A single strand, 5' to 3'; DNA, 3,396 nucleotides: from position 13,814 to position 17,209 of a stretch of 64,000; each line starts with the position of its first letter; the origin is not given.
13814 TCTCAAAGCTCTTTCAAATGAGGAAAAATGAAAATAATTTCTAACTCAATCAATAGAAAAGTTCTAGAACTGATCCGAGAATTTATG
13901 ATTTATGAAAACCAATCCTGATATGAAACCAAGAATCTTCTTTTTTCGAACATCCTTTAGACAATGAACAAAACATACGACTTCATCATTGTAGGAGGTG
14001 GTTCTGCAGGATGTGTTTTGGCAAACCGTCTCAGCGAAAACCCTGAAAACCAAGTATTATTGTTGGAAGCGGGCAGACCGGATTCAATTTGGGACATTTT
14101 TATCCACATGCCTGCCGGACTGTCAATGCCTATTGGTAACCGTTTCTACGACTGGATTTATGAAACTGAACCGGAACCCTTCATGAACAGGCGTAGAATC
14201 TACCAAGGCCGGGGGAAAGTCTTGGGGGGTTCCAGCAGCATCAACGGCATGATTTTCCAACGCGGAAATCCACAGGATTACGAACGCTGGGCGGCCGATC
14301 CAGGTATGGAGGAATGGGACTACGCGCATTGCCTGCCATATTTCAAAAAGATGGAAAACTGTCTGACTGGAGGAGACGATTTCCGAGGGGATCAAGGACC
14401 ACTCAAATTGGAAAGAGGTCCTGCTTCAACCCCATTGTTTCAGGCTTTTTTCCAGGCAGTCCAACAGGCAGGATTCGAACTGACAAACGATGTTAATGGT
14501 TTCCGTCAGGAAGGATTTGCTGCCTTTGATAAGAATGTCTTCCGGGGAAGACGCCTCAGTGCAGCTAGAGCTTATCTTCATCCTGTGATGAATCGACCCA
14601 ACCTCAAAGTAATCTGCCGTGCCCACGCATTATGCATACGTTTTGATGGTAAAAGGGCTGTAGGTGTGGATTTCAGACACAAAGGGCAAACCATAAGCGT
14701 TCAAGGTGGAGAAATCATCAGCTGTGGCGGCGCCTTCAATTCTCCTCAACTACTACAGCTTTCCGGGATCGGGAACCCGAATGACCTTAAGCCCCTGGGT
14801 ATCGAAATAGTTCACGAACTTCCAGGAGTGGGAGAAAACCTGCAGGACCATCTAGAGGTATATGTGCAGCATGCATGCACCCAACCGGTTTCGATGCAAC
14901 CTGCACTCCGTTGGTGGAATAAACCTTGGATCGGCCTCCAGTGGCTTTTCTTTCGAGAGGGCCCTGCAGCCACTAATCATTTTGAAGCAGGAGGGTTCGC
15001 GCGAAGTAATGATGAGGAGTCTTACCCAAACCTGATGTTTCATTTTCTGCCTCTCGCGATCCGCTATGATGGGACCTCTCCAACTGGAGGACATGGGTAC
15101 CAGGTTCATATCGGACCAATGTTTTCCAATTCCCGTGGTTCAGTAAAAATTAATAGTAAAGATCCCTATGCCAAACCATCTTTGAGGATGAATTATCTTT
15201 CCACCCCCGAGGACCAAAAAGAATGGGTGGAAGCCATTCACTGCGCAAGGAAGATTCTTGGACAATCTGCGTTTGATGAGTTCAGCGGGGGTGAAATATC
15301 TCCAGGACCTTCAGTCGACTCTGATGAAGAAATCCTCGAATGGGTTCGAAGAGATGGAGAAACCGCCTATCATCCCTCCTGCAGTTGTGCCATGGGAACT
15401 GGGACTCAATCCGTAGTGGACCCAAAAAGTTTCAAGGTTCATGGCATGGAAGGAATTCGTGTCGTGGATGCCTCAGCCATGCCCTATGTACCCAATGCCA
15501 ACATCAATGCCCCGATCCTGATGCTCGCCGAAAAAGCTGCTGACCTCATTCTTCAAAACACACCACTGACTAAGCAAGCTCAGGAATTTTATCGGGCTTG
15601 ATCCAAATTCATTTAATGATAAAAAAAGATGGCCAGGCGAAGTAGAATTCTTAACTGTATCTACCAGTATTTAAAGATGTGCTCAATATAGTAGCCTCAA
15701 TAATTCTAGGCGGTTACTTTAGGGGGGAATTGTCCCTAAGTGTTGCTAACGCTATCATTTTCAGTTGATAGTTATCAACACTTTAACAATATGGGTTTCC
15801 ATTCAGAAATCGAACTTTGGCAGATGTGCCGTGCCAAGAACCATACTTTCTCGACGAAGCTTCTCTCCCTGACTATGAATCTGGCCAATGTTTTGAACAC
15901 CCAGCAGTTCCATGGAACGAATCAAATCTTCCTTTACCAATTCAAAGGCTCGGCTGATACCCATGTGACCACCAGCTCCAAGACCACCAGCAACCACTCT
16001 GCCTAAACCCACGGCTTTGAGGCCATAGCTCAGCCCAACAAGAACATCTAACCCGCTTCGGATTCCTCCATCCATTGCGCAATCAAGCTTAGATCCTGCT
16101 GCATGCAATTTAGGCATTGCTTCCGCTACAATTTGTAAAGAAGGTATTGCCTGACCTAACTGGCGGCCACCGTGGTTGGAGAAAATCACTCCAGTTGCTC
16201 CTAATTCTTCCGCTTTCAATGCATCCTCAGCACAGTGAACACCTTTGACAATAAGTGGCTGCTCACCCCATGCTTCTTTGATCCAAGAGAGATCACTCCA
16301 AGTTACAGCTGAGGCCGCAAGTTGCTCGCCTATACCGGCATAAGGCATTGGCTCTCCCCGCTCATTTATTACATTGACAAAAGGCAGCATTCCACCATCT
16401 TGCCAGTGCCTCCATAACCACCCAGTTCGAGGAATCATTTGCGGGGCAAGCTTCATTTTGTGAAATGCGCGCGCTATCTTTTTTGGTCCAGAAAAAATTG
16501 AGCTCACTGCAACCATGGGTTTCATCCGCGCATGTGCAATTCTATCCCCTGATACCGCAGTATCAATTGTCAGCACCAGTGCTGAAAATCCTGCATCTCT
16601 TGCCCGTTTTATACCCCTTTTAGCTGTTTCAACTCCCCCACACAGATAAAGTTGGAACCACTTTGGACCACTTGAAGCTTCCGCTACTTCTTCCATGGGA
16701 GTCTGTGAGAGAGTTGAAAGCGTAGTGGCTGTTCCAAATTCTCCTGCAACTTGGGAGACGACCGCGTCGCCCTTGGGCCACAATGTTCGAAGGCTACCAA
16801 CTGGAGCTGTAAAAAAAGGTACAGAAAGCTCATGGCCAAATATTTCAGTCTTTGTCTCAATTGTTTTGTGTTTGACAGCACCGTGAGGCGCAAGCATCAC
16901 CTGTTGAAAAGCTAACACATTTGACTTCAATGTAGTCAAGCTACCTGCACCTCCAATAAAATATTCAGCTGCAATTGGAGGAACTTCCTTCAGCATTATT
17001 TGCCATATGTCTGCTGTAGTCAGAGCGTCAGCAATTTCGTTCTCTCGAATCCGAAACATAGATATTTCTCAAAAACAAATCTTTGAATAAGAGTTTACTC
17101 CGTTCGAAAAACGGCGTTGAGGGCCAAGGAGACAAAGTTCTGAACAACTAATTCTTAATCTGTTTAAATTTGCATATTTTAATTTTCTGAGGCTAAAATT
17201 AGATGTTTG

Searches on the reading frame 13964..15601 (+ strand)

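Call 93: search_protein_families(library=pfam, proteins=[window:13964-15601:+], max_evalue=0.001)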
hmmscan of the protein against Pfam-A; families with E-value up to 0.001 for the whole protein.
window:13964-15601:+ (545 aa): 4 families
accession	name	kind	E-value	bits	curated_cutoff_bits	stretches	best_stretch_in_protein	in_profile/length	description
PF00732.25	GMC_oxred_N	-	5.7e-54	183.6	23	1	5-297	1-217/218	GMC oxidoreductase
PF05199.19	GMC_oxred_C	-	9e-35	120.7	24.6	1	389-522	2-139/139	GMC oxidoreductase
PF05834.18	Lycopene_cycl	-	0.00022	20.8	23.4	1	6-38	1-34/380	Lycopene cyclase protein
PF01266.30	DAO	-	0.0006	19.9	27.9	0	6-39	1-34/353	FAD dependent oxidoreductase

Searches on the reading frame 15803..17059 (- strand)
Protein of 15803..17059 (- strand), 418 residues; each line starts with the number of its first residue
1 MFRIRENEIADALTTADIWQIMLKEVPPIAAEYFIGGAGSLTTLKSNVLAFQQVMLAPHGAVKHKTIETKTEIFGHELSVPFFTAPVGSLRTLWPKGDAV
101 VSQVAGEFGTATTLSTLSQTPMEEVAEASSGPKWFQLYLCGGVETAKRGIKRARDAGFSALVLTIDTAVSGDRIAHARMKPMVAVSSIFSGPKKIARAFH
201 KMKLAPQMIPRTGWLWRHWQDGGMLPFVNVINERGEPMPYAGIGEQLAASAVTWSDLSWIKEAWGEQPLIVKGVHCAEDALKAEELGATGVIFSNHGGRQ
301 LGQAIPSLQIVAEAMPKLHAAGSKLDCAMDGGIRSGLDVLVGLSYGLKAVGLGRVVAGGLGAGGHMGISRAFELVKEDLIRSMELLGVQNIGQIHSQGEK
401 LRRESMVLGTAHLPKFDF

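Call 93: search_protein_families(library=pfam, proteins=[window:15803-17059:-], max_evalue=0.001)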
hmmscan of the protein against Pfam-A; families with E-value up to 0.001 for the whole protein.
window:15803-17059:- (418 aa): 1 family
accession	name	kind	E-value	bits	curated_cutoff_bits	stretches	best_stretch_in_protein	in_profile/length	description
PF01070.24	FMN_dh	-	2.4e-88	296.9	24.9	1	24-396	3-345/350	FMN-dependent dehydrogenase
